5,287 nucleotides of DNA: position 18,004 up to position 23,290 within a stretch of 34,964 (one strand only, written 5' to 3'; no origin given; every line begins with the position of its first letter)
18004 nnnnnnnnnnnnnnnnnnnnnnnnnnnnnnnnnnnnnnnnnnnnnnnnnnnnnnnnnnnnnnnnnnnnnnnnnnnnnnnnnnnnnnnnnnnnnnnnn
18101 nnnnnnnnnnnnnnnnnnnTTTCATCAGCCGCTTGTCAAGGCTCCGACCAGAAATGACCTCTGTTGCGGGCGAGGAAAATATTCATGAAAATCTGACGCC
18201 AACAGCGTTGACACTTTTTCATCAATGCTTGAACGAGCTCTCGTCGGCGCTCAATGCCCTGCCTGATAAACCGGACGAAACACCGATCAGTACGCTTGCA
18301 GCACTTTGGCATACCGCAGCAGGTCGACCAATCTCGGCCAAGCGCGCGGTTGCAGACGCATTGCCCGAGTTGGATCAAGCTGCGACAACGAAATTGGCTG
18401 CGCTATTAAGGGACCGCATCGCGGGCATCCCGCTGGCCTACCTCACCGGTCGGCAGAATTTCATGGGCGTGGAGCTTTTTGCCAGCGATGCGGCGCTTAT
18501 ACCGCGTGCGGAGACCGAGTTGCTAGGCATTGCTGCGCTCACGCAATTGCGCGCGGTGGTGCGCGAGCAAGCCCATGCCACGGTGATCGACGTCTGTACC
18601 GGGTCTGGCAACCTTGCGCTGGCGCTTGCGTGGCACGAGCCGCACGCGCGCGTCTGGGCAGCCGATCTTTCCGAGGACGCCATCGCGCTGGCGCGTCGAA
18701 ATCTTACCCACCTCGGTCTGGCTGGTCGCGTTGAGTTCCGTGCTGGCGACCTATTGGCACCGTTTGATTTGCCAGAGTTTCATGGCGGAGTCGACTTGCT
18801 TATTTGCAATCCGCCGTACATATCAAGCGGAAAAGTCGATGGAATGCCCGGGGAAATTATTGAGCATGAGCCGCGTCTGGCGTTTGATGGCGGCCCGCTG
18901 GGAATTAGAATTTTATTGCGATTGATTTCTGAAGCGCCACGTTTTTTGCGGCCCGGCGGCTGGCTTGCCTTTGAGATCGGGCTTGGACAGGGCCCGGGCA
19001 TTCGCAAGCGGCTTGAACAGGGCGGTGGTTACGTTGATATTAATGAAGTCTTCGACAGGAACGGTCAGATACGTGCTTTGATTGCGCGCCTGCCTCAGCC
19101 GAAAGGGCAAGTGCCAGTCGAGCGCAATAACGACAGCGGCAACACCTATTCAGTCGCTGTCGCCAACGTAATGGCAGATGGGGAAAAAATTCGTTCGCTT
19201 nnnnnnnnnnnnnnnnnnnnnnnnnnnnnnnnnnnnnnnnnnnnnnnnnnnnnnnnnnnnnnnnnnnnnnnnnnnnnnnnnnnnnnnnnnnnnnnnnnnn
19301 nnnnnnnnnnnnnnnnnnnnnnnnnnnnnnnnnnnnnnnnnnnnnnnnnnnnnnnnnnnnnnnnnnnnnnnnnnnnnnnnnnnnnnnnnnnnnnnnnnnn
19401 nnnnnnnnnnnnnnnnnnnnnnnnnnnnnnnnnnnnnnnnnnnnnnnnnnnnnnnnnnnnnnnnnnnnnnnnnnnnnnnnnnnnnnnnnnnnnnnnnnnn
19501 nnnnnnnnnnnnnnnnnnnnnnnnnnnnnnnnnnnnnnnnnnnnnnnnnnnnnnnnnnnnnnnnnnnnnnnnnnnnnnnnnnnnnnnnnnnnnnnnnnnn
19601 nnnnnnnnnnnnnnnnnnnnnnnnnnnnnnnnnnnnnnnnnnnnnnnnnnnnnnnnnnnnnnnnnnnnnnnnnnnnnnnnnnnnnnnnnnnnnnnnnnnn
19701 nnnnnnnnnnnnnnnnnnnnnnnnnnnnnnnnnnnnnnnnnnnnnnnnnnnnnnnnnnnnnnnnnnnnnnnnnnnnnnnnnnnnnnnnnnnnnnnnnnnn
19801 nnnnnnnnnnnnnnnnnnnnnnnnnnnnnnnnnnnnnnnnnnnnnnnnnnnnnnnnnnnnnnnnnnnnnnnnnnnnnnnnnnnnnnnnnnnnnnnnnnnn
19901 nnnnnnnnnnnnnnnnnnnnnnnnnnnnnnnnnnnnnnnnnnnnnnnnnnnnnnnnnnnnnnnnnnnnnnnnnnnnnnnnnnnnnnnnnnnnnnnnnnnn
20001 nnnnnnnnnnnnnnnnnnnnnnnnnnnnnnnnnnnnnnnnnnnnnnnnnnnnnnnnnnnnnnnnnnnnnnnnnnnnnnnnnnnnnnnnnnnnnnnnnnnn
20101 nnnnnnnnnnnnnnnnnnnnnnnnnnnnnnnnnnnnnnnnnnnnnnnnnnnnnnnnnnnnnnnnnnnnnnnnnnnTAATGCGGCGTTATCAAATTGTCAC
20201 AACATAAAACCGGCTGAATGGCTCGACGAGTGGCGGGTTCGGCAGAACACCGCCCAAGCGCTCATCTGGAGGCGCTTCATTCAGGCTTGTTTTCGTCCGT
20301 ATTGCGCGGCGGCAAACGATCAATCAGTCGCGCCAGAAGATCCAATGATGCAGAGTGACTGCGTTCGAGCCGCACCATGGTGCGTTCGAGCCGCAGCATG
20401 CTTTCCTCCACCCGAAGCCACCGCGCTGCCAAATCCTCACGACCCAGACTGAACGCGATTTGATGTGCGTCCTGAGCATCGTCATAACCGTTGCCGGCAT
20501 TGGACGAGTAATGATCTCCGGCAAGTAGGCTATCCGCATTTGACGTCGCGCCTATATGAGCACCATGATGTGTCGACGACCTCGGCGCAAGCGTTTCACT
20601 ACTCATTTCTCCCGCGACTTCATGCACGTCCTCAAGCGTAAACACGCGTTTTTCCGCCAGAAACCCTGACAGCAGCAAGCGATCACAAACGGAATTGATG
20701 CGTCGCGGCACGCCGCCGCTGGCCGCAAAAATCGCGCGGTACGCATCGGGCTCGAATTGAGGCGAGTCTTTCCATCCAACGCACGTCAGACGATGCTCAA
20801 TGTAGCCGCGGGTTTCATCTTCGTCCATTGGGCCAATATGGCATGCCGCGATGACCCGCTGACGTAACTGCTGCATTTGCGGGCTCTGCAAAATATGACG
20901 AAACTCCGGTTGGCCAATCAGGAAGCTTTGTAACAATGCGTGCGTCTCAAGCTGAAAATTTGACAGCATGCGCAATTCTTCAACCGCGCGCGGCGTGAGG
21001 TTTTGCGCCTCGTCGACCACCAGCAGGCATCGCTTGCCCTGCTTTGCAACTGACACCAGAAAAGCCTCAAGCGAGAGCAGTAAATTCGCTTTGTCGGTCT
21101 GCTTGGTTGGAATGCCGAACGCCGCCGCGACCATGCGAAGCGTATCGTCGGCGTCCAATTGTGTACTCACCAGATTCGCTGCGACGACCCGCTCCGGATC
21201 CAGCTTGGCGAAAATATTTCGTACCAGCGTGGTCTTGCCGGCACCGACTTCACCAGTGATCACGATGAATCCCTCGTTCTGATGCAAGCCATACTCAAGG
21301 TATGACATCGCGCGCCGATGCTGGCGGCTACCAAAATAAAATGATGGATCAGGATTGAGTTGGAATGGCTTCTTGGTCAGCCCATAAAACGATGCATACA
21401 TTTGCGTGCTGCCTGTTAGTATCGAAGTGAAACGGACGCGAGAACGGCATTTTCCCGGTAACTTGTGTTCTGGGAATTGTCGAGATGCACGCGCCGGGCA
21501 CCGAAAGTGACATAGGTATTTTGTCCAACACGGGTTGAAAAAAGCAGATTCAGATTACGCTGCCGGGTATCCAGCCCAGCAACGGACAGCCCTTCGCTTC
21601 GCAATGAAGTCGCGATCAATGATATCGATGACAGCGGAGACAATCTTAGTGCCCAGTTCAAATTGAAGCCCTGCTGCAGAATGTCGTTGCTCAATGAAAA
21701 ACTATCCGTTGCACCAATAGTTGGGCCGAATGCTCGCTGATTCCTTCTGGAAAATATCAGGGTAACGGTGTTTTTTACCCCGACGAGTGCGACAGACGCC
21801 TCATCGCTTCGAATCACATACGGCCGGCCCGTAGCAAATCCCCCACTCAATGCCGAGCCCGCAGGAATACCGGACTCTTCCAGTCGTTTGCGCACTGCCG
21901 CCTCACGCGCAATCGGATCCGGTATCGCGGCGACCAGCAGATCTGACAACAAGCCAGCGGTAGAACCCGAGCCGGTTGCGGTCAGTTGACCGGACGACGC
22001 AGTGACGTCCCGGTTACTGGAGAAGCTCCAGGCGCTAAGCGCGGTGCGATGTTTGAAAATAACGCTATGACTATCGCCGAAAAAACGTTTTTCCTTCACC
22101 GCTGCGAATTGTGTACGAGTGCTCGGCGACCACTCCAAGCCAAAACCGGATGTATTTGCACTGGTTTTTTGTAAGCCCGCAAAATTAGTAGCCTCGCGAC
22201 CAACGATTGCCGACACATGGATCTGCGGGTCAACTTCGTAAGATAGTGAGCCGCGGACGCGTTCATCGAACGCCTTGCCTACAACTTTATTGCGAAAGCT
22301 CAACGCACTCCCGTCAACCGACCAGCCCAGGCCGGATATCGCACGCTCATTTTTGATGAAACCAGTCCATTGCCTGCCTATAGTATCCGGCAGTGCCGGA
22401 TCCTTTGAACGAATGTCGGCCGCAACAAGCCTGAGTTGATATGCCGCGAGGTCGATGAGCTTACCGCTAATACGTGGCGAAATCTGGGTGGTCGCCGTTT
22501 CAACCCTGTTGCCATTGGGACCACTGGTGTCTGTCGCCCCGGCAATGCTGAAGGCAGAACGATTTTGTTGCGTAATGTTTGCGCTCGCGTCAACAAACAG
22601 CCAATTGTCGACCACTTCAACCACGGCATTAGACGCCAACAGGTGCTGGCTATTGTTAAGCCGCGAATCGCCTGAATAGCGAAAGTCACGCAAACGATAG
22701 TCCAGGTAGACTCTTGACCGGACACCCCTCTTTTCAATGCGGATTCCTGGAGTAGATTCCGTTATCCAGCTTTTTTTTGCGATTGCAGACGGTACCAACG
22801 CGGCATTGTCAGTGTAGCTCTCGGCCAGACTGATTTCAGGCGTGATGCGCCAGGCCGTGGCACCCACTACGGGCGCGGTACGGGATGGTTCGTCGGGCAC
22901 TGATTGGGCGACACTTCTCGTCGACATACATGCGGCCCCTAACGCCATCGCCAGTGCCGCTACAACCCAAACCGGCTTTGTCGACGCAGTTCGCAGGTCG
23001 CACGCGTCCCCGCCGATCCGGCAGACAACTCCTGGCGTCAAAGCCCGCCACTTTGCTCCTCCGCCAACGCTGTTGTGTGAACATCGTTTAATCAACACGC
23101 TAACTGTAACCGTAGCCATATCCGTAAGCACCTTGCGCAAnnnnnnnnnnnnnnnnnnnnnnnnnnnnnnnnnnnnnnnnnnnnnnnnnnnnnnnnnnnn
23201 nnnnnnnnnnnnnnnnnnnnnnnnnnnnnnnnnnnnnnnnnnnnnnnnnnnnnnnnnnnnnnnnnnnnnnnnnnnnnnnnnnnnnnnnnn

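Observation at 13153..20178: Non-canonical XrtA-associated modification operon: two PP-loop amidating enzymes, an AMP-ligase, an ACP and a methyltransferase-GNAT fusion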

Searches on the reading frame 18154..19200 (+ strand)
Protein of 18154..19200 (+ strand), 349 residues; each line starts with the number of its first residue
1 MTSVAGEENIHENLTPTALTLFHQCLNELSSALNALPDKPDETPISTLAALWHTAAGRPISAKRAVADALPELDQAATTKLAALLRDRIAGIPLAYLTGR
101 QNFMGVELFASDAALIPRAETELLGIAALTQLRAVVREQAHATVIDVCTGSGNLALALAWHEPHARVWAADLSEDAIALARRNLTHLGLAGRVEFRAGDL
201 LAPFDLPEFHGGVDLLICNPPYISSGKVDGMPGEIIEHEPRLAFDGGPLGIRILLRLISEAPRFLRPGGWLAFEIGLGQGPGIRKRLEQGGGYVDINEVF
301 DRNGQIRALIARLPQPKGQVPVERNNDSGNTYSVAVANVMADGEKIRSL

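Call 19: find_related_loci(query=A1, collection=genome_contigs, flank=10000)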
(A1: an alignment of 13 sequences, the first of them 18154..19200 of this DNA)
Query A1 (349 aa) in genome_contigs; peptide patterns used: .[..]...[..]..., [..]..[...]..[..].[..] (x = any residue, [..] = any of these).
379 stretches matched a pattern; 329 encode a relative of the query (tblastn E <= 1e-3); the best 80 are kept; 80 distinct loci.
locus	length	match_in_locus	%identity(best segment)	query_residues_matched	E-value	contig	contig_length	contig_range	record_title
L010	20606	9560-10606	93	1-349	0e+0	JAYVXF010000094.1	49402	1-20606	MAG: Betaproteobacteria bacterium isolate GL85_DN_concoct_176_sub GL85_DN_concoct_176_sub_93, whole genome shotgun seque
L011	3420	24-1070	68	1-349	1e-163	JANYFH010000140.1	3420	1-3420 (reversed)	MAG: Betaproteobacteria bacterium isolate 339R_metabinner_105 339R_k141_731994, whole genome shotgun sequence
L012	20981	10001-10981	65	1-324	5e-129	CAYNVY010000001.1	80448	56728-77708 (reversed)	MAG TPA_asm: uncultured Enterobacteriaceae bacterium isolate SRP302447_co3_36 genome assembly, contig: NODE_838_length_8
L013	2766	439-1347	66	7-311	6e-132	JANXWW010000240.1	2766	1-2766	MAG: Burkholderiales bacterium isolate GL140_2_metabat_296_sub GL140_2_k141_2992233, whole genome shotgun sequence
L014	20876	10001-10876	60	21-312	8e-113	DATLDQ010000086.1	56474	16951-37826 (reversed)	MAG TPA_asm: Steroidobacteraceae bacterium isolate SMAG_U14354 k141_9850502, whole genome shotgun sequence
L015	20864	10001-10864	63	25-312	3e-112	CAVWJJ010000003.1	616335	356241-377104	MAG: uncultured beta proteobacterium isolate MFD05502.bin.2.108 genome assembly, contig: contig_35287, whole genome shot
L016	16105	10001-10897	60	15-313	2e-112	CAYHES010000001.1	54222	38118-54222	MAG TPA_asm: uncultured Acidiferrobacterales bacterium isolate ERP119705_co11_338 genome assembly, contig: NODE_371_leng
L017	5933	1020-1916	60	16-311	2e-111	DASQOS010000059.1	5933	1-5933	MAG TPA_asm: Rhizobacter sp. isolate SMAG_U10809 k141_1120804, whole genome shotgun sequence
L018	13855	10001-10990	55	13-342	3e-111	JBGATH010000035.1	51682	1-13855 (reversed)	MAG: Usitatibacteraceae bacterium isolate MAG_AAO_H10.14 AAOH10-14_opera_contig_2656, whole genome shotgun sequence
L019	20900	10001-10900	62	12-311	7e-110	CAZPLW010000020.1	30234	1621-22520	MAG TPA_asm: uncultured Lysobacter sp. isolate SRP302447_co4_789 genome assembly, contig: NODE_4030_length_30234_cov_9.0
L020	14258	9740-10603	63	25-312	7e-109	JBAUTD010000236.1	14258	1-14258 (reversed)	MAG: Burkholderiales bacterium isolate MFD01526_ilm_asm_bin20 k127_172165, whole genome shotgun sequence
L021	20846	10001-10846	66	29-310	5e-108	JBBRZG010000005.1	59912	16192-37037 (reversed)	MAG: Burkholderiales bacterium isolate metawrap_la5_28 metawrap_la5_28_K_251364_L_59912_cov_20.0676, whole genome shotgu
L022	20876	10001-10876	59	22-313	2e-107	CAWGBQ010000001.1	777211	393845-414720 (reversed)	MAG: uncultured Gammaproteobacteria bacterium isolate MFD06298.bin.3.556 genome assembly, contig: contig_10406, whole ge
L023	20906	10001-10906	59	8-312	2e-107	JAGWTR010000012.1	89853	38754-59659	MAG: Burkholderiales bacterium isolate REEB378 contig-150_166, whole genome shotgun sequence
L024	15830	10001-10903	57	22-319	2e-107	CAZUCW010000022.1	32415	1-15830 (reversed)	MAG TPA_asm: uncultured Aquabacterium sp. isolate SRP257259_co1_30 genome assembly, contig: NODE_1451_length_32415_cov_1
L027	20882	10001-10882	61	21-312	3e-106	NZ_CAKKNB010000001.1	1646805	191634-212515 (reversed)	Aquabacterium sp. CECT 9606 isolate UB60; 180319 A20MB 6, whole genome shotgun sequence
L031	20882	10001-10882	60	21-312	1e-104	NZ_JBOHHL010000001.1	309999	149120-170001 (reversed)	MAG: Aquabacterium sp. isolate SE1500_maxbin2.bin.0 NODE_1_length_309999_cov_1.941708, whole genome shotgun sequence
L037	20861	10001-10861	61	26-312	1e-102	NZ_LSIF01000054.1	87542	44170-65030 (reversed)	Pseudoxanthomonas mexicana strain CCH9-G4 CCH9-G4_contig54, whole genome shotgun sequence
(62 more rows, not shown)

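Call 41: search_protein_families(library=pfam, alignment_id=A3, max_evalue=0.00001)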
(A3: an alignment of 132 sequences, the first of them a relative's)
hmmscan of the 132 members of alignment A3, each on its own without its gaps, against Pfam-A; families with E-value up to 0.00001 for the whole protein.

A. member 1, L012:1961-2371:- (137 aa): 0 families

B. families by the number of members that match (of 132 scanned): 104 families (the first 25 are shown)
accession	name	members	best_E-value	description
PF01522.26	Polysacc_deac_1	5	4.2e-23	Polysaccharide deacetylase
PF12146.15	Hydrolase_4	4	9.7e-71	Serine aminopeptidase, S33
PF13692.12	Glyco_trans_1_4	4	1.3e-33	Glycosyl transferases group 1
PF00534.26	Glycos_transf_1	4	6.5e-33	Glycosyl transferases group 1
PF00535.33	Glycos_transf_2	3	3.7e-36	Glycosyl transferase family 2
PF13641.12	Glyco_tranf_2_3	3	3.4e-14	Glycosyltransferase like family 2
PF01041.23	DegT_DnrJ_EryC1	2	2.7e-93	DegT/DnrJ/EryC1/StrS aminotransferase family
PF02397.22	Bac_transf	2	1.2e-68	Bacterial sugar transferase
PF00194.26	Carb_anhydrase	2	2.5e-41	Eukaryotic-type carbonic anhydrase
PF13480.13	Acetyltransf_6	2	3.5e-23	Acetyltransferase (GNAT) domain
PF00561.26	Abhydrolase_1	2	6e-23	alpha/beta hydrolase fold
PF13439.12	Glyco_transf_4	2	1.8e-21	Glycosyltransferase Family 4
PF13440.11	Polysacc_synt_3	2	9.4e-19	Polysaccharide biosynthesis protein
PF12697.13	Abhydrolase_6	2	9.7e-18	Alpha/beta hydrolase family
PF13649.12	Methyltransf_25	2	2.1e-17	Methyltransferase domain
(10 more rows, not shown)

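Call 62: search_protein_families(library=pfam, proteins=[L027:1523-2776:+, L027:13583-14068:+, L027:13990-15282:-, L027:15549-16253:-, L027:16542-17462:-, L037:4075-5403:+, L037:5697-7271:-, L037:7456-7743:+, L037:14535-15755:+, L037:15734-17164:-], max_evalue=0.0001)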
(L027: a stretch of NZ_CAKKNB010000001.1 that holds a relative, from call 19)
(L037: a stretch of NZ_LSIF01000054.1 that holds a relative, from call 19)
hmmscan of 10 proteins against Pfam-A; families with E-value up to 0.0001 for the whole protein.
L027:1523-2776:+ (418 aa): 2 families
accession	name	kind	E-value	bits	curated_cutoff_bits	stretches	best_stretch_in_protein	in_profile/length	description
PF07690.21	MFS_1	-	2.3e-47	162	33.4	1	40-380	2-344/347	Major Facilitator Superfamily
PF00083.30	Sugar_tr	-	1.2e-10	41.3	22.3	1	69-212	46-194/452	Sugar (and other) transporter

L027:13583-14068:+ (162 aa): 0 families

L027:13990-15282:- (431 aa): 2 families
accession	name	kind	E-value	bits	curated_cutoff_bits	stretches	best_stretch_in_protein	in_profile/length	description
PF11949.14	DUF3466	-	8.7e-09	34.9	25.1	0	314-392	384-461/609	Protein of unknown function (DUF3466)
PF07589.16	PEP-CTERM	-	7.5e-07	29.4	20.7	1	398-422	1-24/24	PEP-CTERM motif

L027:15549-16253:- (235 aa): 0 families

L027:16542-17462:- (307 aa): 4 families
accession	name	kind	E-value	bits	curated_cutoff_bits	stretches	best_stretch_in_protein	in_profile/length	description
PF12146.15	Hydrolase_4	-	1e-12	48.3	27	1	62-158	14-109/239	Serine aminopeptidase, S33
PF12697.13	Abhydrolase_6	-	1.9e-10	42.2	26.3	1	55-267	1-193/217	Alpha/beta hydrolase family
PF00561.26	Abhydrolase_1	-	1.7e-09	38.1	25.8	1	66-161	14-104/245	alpha/beta hydrolase fold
PF00326.27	Peptidase_S9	-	1.7e-06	28.1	22.6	1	72-146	7-83/213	Prolyl oligopeptidase family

L037:4075-5403:+ (443 aa): 0 families

L037:5697-7271:- (525 aa): 0 families

L037:7456-7743:+ (96 aa): 0 families

L037:14535-15755:+ (407 aa): 3 families
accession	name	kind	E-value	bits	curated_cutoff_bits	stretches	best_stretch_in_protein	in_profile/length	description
PF12849.12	PBP_like_2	-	4.2e-40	138.6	27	1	95-375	10-265/267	PBP superfamily domain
PF13531.11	SBP_bac_11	-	2.2e-05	24.8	25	1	100-333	4-209/227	Bacterial extracellular solute-binding protein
PF12727.12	PBP_like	-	2.5e-05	24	27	1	119-246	8-119/193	PBP superfamily domain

L037:15734-17164:- (477 aa): 0 families

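Call 75: search_protein_families(library=ncbifam, proteins=[L016:4048-5124:+], max_evalue=1e-10)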
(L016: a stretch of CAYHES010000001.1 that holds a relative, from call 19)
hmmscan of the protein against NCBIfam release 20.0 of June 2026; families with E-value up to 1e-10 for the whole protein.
L016:4048-5124:+ (359 aa): 1 family
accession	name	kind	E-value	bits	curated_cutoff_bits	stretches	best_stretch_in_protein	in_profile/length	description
TIGR03015.1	pepcterm_ATPase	hypoth_equivalog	1.4e-86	290.2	324.5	1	4-270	1-267/269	XrtA/PEP-CTERM system-associated ATPase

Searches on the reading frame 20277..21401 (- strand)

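Call 7: search_protein_families(library=ncbifam, proteins=[window:20277-21401:-], max_evalue=0.00001)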
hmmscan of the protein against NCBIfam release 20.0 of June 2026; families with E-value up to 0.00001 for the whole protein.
window:20277-21401:- (374 aa): 1 family
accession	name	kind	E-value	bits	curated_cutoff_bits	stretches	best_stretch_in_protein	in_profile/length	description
TIGR03015.1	pepcterm_ATPase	hypoth_equivalog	4.7e-131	436.1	324.5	1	1-269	1-269/269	XrtA/PEP-CTERM system-associated ATPase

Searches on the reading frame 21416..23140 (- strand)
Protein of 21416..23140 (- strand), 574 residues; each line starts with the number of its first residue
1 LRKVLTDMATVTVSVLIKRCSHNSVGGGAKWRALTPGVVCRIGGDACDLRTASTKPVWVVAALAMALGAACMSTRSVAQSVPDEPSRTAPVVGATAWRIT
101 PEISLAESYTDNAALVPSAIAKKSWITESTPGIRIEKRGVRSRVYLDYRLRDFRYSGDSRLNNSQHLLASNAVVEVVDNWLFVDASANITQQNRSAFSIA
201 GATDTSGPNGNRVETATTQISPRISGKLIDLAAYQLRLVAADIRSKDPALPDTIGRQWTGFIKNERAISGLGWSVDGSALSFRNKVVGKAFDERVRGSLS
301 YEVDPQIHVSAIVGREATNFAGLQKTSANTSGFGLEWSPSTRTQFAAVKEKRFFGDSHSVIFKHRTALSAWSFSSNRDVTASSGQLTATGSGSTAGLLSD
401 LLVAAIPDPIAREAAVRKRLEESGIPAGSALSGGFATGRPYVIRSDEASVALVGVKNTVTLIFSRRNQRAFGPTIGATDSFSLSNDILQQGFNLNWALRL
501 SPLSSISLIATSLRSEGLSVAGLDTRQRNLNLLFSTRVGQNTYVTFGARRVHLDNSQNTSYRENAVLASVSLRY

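Call 7: search_protein_families(library=ncbifam, proteins=[window:21416-23140:-], max_evalue=0.00001)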
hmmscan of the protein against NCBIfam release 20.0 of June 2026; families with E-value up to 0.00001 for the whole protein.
window:21416-23140:- (574 aa): 1 family
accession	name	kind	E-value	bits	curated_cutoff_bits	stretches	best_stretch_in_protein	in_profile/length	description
TIGR03016.1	pepcterm_hypo_1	hypoth_equivalog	1.6e-85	287.9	90.85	1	94-574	1-477/477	TIGR03016 family PEP-CTERM system-associated outer membrane protein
